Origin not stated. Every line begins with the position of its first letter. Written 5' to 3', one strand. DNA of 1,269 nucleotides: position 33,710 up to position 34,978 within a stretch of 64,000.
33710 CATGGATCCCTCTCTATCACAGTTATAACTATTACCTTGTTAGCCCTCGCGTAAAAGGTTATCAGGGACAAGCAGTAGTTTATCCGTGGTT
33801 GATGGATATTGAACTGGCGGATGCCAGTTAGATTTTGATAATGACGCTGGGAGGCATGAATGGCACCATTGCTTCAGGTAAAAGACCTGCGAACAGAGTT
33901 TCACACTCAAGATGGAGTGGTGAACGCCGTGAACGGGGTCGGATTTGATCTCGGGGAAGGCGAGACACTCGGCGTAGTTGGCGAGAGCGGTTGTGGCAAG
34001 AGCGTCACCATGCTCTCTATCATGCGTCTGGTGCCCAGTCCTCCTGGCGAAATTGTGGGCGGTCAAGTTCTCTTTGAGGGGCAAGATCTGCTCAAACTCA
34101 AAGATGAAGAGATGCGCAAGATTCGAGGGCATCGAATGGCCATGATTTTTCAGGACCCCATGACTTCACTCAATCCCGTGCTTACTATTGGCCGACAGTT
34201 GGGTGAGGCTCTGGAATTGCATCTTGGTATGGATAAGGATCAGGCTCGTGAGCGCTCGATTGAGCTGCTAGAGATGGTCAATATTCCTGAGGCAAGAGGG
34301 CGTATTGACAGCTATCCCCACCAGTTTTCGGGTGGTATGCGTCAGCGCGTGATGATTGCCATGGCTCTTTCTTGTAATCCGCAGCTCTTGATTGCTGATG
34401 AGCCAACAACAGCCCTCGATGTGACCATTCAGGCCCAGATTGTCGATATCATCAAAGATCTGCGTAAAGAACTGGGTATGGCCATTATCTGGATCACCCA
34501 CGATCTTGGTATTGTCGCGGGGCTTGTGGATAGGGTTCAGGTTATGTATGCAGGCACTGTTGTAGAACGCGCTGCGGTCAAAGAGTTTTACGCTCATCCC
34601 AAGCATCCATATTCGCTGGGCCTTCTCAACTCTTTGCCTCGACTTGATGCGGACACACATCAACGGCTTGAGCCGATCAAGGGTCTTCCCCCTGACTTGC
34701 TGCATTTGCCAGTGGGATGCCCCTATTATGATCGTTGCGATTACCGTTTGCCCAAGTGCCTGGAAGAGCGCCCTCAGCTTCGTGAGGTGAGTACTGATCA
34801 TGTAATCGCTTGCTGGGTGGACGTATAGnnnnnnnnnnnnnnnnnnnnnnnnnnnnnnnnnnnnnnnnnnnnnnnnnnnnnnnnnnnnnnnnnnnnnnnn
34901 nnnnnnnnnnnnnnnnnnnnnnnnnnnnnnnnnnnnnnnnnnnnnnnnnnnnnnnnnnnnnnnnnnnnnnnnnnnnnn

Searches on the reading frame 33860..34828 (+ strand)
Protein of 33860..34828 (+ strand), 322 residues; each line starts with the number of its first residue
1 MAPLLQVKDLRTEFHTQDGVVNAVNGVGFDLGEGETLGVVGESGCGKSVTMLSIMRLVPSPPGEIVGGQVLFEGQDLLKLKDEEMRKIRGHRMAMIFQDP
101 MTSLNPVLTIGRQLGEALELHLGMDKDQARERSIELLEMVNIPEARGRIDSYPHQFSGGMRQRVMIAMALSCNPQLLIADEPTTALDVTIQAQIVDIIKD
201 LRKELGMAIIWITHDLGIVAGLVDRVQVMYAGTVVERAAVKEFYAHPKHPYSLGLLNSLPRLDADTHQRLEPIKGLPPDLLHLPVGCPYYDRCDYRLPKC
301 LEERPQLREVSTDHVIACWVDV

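Call 61: find_encoding_contigs(protein=window:33860-34828:+, flank=10000, max_places=3)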
Protein window:33860-34828:+ (322 aa): 1 contig read that carries it; 1 place shown.
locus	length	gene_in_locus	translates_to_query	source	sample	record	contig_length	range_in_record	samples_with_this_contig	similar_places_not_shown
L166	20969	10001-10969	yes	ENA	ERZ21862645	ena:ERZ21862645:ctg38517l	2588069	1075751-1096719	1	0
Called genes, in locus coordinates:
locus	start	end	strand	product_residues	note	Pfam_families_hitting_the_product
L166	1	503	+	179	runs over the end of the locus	PF13673:Acetyltransf_10 (weak), PF00583:Acetyltransf_1, PF13508:Acetyltransf_7 (weak)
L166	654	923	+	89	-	PF00312:Ribosomal_S15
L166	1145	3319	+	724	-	PF01138:RNase_PH, PF03725:RNase_PH_C, PF03726:PNPase, PF01138:RNase_PH, PF00013:KH_1, PF00575:S1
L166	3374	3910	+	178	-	PF10502:Peptidase_S26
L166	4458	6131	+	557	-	PF00496:SBP_bac_5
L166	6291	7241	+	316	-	PF19300:BPD_transp_1_N, PF00528:BPD_transp_1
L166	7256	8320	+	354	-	PF12911:OppC_N, PF00528:BPD_transp_1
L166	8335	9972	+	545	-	PF00496:SBP_bac_5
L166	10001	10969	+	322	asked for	PF00005:ABC_tran, PF13304:AAA_21 (faint), PF08352:oligo_HPY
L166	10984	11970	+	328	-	PF00005:ABC_tran, PF08352:oligo_HPY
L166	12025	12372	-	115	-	-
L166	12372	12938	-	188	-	PF04542:Sigma70_r2, PF08281:Sigma70_r4_2, PF04545:Sigma70_r4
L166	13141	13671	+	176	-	PF08239:SH3_3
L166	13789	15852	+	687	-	PF22745:Nlig-Ia, PF01653:DNA_ligase_aden, PF03120:OB_DNA_ligase, PF03119:DNA_ligase_ZBD (weak), PF14520:HHH_5, PF12826:HHH_2, PF00533:BRCT, PF12738:PTCB-BRCT (weak), +1 more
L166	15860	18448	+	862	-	PF00270:DEAD, PF04851:ResIII, PF00271:Helicase_C, PF22982:WHD_HRQ1 (weak), PF01844:HNH, PF09369:MZB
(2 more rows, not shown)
